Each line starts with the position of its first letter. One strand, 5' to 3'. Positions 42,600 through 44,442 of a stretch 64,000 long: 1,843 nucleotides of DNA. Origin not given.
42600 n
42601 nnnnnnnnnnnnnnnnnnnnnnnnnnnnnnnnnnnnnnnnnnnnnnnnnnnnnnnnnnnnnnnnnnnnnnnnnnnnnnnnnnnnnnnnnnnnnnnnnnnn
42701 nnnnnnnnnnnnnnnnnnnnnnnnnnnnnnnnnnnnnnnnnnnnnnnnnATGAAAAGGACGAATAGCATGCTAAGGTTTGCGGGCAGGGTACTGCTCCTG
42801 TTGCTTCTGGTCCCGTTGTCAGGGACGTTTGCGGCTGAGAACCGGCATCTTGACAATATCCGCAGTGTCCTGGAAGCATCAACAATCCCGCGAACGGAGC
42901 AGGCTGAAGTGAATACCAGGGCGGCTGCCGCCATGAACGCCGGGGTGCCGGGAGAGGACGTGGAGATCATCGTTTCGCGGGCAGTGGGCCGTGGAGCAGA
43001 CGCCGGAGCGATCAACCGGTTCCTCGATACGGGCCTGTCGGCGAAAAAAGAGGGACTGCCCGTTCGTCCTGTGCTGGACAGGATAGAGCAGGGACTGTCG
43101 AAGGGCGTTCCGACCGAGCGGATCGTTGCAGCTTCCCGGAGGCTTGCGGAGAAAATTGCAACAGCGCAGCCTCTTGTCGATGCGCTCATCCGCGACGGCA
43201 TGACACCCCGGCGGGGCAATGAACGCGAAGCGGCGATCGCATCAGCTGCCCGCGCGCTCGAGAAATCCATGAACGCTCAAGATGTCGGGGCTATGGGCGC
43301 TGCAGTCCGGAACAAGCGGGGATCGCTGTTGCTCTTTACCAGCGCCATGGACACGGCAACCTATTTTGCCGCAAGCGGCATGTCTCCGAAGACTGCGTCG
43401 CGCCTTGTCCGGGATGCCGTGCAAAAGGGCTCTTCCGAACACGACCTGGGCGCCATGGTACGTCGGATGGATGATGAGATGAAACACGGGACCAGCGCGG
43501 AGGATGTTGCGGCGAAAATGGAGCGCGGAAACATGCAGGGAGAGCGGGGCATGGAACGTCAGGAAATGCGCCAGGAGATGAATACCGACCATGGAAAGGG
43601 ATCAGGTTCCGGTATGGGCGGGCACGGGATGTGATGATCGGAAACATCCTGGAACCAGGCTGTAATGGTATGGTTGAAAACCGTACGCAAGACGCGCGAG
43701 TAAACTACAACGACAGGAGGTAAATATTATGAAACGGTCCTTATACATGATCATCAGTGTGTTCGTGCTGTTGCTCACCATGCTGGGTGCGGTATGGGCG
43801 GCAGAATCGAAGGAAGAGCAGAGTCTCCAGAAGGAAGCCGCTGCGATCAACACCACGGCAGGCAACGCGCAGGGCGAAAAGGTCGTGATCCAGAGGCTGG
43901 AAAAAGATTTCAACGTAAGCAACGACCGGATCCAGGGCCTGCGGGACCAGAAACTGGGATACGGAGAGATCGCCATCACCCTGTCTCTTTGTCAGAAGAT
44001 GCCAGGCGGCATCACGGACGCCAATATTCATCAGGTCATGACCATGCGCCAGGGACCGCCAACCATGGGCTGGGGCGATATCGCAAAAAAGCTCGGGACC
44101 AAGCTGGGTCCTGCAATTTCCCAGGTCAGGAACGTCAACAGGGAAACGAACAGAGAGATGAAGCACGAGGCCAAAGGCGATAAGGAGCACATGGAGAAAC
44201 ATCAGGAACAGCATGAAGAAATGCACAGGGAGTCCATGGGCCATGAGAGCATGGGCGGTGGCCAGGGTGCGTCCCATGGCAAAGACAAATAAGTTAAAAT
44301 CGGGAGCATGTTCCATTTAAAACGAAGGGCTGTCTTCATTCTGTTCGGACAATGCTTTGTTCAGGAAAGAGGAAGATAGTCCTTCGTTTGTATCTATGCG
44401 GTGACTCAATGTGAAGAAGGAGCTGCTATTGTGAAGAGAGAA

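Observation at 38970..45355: ECF sigma / CBM48-anti-sigma cluster encoding a set of Met/His/Gly-rich envelope proteins: a candidate uncharacterised envelope system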

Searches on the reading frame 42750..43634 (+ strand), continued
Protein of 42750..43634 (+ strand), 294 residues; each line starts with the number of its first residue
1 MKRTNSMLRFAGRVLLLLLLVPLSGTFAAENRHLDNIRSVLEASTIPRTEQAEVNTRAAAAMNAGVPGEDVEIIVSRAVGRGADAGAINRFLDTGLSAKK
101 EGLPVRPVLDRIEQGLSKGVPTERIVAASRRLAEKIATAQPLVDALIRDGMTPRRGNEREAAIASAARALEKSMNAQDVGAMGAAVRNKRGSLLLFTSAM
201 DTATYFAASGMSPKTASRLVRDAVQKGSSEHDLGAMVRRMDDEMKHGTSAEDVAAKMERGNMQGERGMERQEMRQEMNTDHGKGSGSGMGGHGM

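Call 76: search_protein_families(library=pfam, proteins=[L013:4304-5101:+, L016:637-1593:+, L019:11522-12298:+, L022:1648-2433:+, L024:10882-11679:+, L017:11065-11949:+, L020:11246-12220:+, L031:3739-4638:+, L028:6641-7951:+, L030:6595-7896:+], max_evalue=0.01)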
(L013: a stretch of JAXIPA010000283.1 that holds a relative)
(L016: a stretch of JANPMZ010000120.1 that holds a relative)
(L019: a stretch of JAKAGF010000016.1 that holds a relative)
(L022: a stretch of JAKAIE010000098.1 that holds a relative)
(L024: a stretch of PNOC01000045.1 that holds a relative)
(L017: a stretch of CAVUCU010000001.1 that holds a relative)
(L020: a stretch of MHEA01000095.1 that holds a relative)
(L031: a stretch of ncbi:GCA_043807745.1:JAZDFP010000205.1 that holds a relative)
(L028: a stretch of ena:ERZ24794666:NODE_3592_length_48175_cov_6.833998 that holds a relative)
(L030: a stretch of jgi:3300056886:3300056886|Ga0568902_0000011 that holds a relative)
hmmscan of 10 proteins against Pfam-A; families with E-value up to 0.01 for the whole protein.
L013:4304-5101:+ (266 aa): 2 families
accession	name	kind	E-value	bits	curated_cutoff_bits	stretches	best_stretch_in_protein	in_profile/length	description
PF04575.19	SlipAM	-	0.0014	18.7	22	1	109-216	120-228/288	Surface lipoprotein assembly modifier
PF10082.15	BBP2_2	-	0.0024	17.3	23.7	0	169-226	204-263/378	Putative beta-barrel porin 2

L016:637-1593:+ (319 aa): 2 families
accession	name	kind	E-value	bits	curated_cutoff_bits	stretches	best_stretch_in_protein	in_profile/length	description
PF10082.15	BBP2_2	-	3.9e-07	29.7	23.7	1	164-239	297-372/378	Putative beta-barrel porin 2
PF13505.12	OMP_b-brl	-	0.0048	17.5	28.7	0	87-242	13-172/175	Outer membrane protein beta-barrel domain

L019:11522-12298:+ (259 aa): 0 families

L022:1648-2433:+ (262 aa): 2 families
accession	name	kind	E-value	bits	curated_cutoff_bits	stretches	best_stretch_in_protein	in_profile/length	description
PF10082.15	BBP2_2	-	8e-06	25.4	23.7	0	185-259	302-375/378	Putative beta-barrel porin 2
PF04338.18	DUF481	-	0.0037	17.8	21.1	0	69-171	56-163/210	Protein of unknown function, DUF481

L024:10882-11679:+ (266 aa): 3 families
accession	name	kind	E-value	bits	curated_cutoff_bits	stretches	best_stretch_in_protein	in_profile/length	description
PF10082.15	BBP2_2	-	9.3e-05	21.9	23.7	1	111-187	298-374/378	Putative beta-barrel porin 2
PF04338.18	DUF481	-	0.0033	17.9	21.1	0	70-181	53-172/210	Protein of unknown function, DUF481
PF04575.19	SlipAM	-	0.005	16.9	22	1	97-213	112-225/288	Surface lipoprotein assembly modifier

L017:11065-11949:+ (295 aa): 3 families
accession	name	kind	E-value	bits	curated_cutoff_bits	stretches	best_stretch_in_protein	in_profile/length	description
PF10082.15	BBP2_2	-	9.2e-05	21.9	23.7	1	249-293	332-376/378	Putative beta-barrel porin 2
PF11854.14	MtrB_PioB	-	0.0012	18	23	1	174-294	281-384/635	Putative outer membrane beta-barrel porin, MtrB/PioB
PF13505.12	OMP_b-brl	-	0.0023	18.5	28.7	1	163-293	34-173/175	Outer membrane protein beta-barrel domain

L020:11246-12220:+ (325 aa): 3 families
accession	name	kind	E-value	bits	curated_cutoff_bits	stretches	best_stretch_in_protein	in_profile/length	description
PF10082.15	BBP2_2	-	0.00094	18.6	23.7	0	252-323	306-376/378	Putative beta-barrel porin 2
PF11383.14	DUF3187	-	0.0029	17.3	24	0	238-296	237-295/320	Protein of unknown function (DUF3187)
PF25222.1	DUF7840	-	0.0057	16.8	27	0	118-195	102-179/224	Domain of unknown function (DUF7840)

L031:3739-4638:+ (300 aa): 2 families
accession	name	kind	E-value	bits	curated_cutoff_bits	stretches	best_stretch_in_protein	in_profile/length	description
PF10082.15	BBP2_2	-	1.1e-07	31.6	23.7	1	236-295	313-373/378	Putative beta-barrel porin 2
PF04575.19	SlipAM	-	0.0058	16.6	22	0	174-217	233-278/288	Surface lipoprotein assembly modifier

L028:6641-7951:+ (437 aa): 3 families
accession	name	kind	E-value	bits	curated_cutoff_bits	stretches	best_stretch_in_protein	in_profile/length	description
PF02922.24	CBM_48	-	3.2e-09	37.4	22.4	1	352-412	11-72/83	Carbohydrate-binding module 48 (Isoamylase N-terminal domain)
PF16561.11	AMPK1_CBM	-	3.1e-08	34.2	26.8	1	362-432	10-76/85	Glycogen recognition site of AMP-activated protein kinase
PF16760.10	CBM53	-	0.00049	20.8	27.6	1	363-403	10-54/57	Starch/carbohydrate-binding module (family 53)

L030:6595-7896:+ (434 aa): 3 families
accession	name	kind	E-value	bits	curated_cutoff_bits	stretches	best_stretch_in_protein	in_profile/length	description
PF02922.24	CBM_48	-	3.5e-10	40.5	22.4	1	351-413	13-74/83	Carbohydrate-binding module 48 (Isoamylase N-terminal domain)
PF16561.11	AMPK1_CBM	-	4.2e-08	33.7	26.8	1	359-432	10-80/85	Glycogen recognition site of AMP-activated protein kinase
PF03372.29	Exo_endo_phos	-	0.0015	18.8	24.5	1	301-382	58-167/225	Endonuclease/Exonuclease/phosphatase family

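Call 80: search_protein_families(library=pfam, proteins=[L002:3095-3508:+, L002:3566-3994:+, L002:3995-4720:+, L027:11130-11390:-, L027:11372-11644:-, L027:11635-11865:-, L027:11831-12262:-, L027:12274-13401:-, L027:6923-7351:-, L027:5863-6360:-], max_evalue=0.01)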
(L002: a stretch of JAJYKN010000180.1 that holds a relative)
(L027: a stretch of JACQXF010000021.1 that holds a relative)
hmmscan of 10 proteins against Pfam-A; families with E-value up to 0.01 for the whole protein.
L002:3095-3508:+ (137 aa): 3 families
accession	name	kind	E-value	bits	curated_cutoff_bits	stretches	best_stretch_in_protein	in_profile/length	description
PF13442.11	Cytochrome_CBB3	-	1.2e-14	54.8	27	1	54-127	3-68/68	Cytochrome C oxidase, cbb3-type, subunit III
PF00034.26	Cytochrom_C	-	1.1e-10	43.2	21.3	1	54-130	1-89/90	Cytochrome c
PF14495.11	Cytochrom_C550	-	0.0017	18.5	27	1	32-72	4-44/136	Cytochrome c-550 domain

L002:3566-3994:+ (142 aa): 2 families
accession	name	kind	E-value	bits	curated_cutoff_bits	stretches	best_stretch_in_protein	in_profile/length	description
PF14473.11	RD3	-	0.0022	18.3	27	1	40-133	9-102/129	RD3 protein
PF05929.16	Phage_GPO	-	0.0024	18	33.6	1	9-129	114-235/268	Phage capsid scaffolding protein (GPO) serine peptidase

L002:3995-4720:+ (242 aa): 1 family
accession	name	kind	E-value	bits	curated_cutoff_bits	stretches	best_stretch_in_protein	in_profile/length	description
PF13557.12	Phenol_MetA_deg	-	1.2e-05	25.9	22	1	57-183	9-147/242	Putative MetA-pathway of phenol degradation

L027:11130-11390:- (86 aa): 0 families

L027:11372-11644:- (90 aa): 1 family
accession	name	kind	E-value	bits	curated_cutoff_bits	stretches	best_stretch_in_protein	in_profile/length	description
PF18926.5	DUF5676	-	3.5e-13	50.7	27.6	1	10-80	7-81/82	2TM family of unknown function (DUF5676)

L027:11635-11865:- (76 aa): 0 families

L027:11831-12262:- (143 aa): 1 family
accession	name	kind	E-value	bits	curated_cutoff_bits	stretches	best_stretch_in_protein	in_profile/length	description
PF03713.19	DUF305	-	4.4e-20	72.7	27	1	27-114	57-149/151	Domain of unknown function (DUF305)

L027:12274-13401:- (375 aa): 1 family
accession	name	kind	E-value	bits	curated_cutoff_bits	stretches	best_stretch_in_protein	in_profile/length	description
PF10282.15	Lactonase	-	8.2e-07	29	21.7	1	83-251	144-307/344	Lactonase, 7-bladed beta-propeller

L027:6923-7351:- (142 aa): 0 families

L027:5863-6360:- (165 aa): 1 family
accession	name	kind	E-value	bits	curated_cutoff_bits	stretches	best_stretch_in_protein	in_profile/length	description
PF05991.17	NYN_YacP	-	2.7e-25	89.7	24.6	1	4-162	1-164/166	YacP-like NYN domain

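Call 84: search_protein_families(library=pfam, alignment_id=A7, max_evalue=0.00001)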
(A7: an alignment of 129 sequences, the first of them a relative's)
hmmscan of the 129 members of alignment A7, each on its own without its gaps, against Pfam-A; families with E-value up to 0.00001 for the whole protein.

A. member 1, L002:3095-3505:+ (137 aa): 2 families
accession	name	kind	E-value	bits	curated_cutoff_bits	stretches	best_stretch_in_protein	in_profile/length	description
PF13442.11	Cytochrome_CBB3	-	1.2e-14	54.8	27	1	54-127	3-68/68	Cytochrome C oxidase, cbb3-type, subunit III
PF00034.26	Cytochrom_C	-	1.1e-10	43.2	21.3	1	54-130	1-89/90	Cytochrome c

B. families by the number of members that match (of 129 scanned): 138 families (the first 25 are shown)
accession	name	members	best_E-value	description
PF00158.32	Sigma54_activat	3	1.4e-69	Sigma-54 interaction domain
PF25601.1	AAA_lid_14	3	2.2e-28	AAA+ ATPase lid domain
PF14532.12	Sigma54_activ_2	3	8.7e-23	Sigma-54 interaction domain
PF01966.28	HD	3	6.9e-21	HD domain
PF00072.30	Response_reg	3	4.8e-19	Response regulator receiver domain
PF02954.25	HTH_8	3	6.5e-12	Bacterial regulatory protein, Fis family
PF07728.20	AAA_5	3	1.6e-08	AAA domain (dynein-related subfamily)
PF00990.26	GGDEF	2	6.8e-47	Diguanylate cyclase, GGDEF domain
PF08668.18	HDOD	2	3.7e-42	HDOD domain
PF13596.12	PAS_10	2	1.2e-30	PAS domain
PF04282.18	DUF438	2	1.6e-25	Family of unknown function (DUF438)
PF02518.31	HATPase_c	2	2.8e-23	Histidine kinase-, DNA gyrase B-, and HSP90-like ATPase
PF13487.12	HD_5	2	6.8e-23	HD domain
PF02566.24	OsmC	2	1.8e-18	OsmC-like protein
PF12801.12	Fer4_5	2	2.5e-16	4Fe-4S binding domain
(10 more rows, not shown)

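Call 85: list_cluster_members(proteins=[P0310, P0385, P0323, P0340, P0316, P0298, P0305, P0277, P0284, P0243])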
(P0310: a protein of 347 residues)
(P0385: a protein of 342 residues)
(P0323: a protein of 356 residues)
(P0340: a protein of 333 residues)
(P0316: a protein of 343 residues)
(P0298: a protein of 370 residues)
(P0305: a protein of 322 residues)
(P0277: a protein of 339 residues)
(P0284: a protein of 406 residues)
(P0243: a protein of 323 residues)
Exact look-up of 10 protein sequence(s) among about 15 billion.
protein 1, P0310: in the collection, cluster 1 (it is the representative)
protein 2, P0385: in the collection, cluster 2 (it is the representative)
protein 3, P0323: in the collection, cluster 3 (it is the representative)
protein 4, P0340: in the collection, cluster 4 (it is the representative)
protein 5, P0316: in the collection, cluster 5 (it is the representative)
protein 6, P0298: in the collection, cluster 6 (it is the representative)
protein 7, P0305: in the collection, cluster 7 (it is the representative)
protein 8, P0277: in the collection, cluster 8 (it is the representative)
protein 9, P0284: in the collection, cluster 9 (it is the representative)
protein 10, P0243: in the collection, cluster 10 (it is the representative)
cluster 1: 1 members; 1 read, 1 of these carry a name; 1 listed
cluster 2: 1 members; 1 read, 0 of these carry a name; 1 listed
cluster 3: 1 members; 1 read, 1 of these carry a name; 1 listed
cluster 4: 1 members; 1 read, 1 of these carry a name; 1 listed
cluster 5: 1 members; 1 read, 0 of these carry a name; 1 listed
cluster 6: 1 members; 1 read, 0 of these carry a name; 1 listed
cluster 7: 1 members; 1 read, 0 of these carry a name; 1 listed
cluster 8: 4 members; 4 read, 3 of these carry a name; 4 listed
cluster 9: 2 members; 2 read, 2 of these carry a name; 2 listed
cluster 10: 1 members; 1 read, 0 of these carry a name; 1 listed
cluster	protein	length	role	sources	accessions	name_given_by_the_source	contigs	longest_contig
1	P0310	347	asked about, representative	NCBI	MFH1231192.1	MAG: hypothetical protein V1709_06810 [Planctomycetota bacterium]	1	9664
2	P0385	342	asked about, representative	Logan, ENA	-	-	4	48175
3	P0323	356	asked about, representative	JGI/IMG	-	hypothetical protein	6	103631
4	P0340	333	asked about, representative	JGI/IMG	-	hypothetical protein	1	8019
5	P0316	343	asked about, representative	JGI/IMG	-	-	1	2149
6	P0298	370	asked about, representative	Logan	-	-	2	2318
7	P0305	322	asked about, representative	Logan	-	-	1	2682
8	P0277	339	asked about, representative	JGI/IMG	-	hypothetical protein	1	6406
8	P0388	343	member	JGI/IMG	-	hypothetical protein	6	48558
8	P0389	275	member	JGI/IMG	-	hypothetical protein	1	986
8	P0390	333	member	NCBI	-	-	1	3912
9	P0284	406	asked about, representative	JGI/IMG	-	hypothetical protein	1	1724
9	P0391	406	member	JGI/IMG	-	hypothetical protein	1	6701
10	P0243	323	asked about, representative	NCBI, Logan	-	-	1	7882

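Call 93: find_encoding_contigs(protein=P0277, flank=8000, max_places=1)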
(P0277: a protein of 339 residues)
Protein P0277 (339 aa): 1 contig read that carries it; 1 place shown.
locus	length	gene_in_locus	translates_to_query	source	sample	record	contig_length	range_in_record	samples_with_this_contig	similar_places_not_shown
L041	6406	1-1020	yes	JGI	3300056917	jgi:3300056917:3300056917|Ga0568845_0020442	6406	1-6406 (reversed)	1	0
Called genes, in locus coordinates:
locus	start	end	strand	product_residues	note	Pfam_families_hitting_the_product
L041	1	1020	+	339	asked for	?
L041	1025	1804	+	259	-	-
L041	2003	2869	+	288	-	PF00561:Abhydrolase_1, PF12146:Hydrolase_4 (faint), PF12697:Abhydrolase_6, PF00561:Abhydrolase_1 (weak)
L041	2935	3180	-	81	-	-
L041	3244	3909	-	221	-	PF07355:GRDB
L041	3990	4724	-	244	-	PF00034:Cytochrom_C (weak), PF13442:Cytochrome_CBB3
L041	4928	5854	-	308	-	PF01522:Polysacc_deac_1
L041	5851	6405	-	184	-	?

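Call 94: find_encoding_contigs(protein=P0264, flank=8000, max_places=1)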
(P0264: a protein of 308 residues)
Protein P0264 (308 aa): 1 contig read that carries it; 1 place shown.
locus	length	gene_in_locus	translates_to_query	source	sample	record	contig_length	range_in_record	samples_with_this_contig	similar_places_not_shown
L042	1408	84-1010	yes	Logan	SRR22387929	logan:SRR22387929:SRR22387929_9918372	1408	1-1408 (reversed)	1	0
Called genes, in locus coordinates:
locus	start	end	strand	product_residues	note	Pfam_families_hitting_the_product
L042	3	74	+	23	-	?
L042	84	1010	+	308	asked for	-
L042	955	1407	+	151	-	?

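Call 97: search_protein_families(library=ncbifam, proteins=[L001:14111-14998:-], max_evalue=0.00001)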
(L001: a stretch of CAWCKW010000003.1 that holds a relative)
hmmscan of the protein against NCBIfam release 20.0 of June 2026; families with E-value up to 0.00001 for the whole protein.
L001:14111-14998:- (295 aa): 0 families

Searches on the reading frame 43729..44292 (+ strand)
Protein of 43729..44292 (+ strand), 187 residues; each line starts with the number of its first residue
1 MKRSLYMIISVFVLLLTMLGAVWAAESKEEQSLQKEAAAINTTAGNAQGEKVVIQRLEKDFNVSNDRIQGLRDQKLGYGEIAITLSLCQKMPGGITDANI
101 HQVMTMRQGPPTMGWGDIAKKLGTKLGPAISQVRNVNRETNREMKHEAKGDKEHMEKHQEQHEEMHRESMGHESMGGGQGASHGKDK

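Call 3: search_protein_families(library=pfam, proteins=[window:43729-44292:+], max_evalue=0.1)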
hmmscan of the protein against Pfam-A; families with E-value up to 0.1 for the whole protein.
window:43729-44292:+ (187 aa): 0 families

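Call 4: search_protein_families(library=ncbifam, proteins=[window:43729-44292:+], max_evalue=0.1)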
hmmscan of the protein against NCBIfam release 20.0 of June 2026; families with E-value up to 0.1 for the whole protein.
window:43729-44292:+ (187 aa): 4 families
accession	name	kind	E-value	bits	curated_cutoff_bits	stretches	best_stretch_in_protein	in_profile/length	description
NF053514.2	JUQZ_fam_ocin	equivalog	0.023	15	40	1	4-45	3-45/107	BLB8/JUQZ-1 family protein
NF010401.0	PRK13825.1-5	equivalog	0.045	12.9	500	1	2-73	168-237/407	conjugal transfer protein TraB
TIGR02832.1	spo_yunB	equivalog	0.059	12.9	111.9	1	6-131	6-131/204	sporulation protein YunB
TIGR03495.1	phage_LysB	equivalog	0.08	13.2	92.75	1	9-75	4-70/135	Rz-like lysis system protein LysB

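Call 72: search_solved_structures(query=A5, max_evalue=1)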
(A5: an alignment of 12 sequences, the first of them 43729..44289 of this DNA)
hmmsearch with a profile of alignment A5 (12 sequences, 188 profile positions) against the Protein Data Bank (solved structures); distinct sequences matched with E-value up to 1: 0.

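Call 90: find_homologous_proteins(query=window:43729-44289:+)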
Query window:43729-44289:+ (187 aa): 166 proteins with E <= 0.001 among 224 candidates; the best 120 are listed.
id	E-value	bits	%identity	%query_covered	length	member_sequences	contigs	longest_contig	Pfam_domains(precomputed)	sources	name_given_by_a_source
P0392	2.8e-111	387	95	100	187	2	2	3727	-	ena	-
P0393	4.1e-111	387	94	100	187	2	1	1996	-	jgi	-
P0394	8.6e-109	379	92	100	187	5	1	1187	-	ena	-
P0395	9.0e-107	373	91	100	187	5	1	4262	-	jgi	-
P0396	3.6e-104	364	88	100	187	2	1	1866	-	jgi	jgi:hypothetical protein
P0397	4.7e-104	364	91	98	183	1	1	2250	-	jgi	-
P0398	2.3e-103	362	88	100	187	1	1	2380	-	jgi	jgi:hypothetical protein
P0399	1.3e-102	359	87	100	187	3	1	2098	-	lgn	-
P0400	3.3e-102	358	87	100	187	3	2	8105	-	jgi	-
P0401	1.6e-99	349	86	100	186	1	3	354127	-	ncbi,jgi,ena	-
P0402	2.9e-98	345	85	100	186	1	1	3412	-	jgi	jgi:hypothetical protein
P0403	3.3e-98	345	84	100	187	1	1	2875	-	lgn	-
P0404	8.3e-98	343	85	100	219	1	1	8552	-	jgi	jgi:hypothetical protein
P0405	1.1e-97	343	88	100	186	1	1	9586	-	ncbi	-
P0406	1.1e-96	340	83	100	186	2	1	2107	-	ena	-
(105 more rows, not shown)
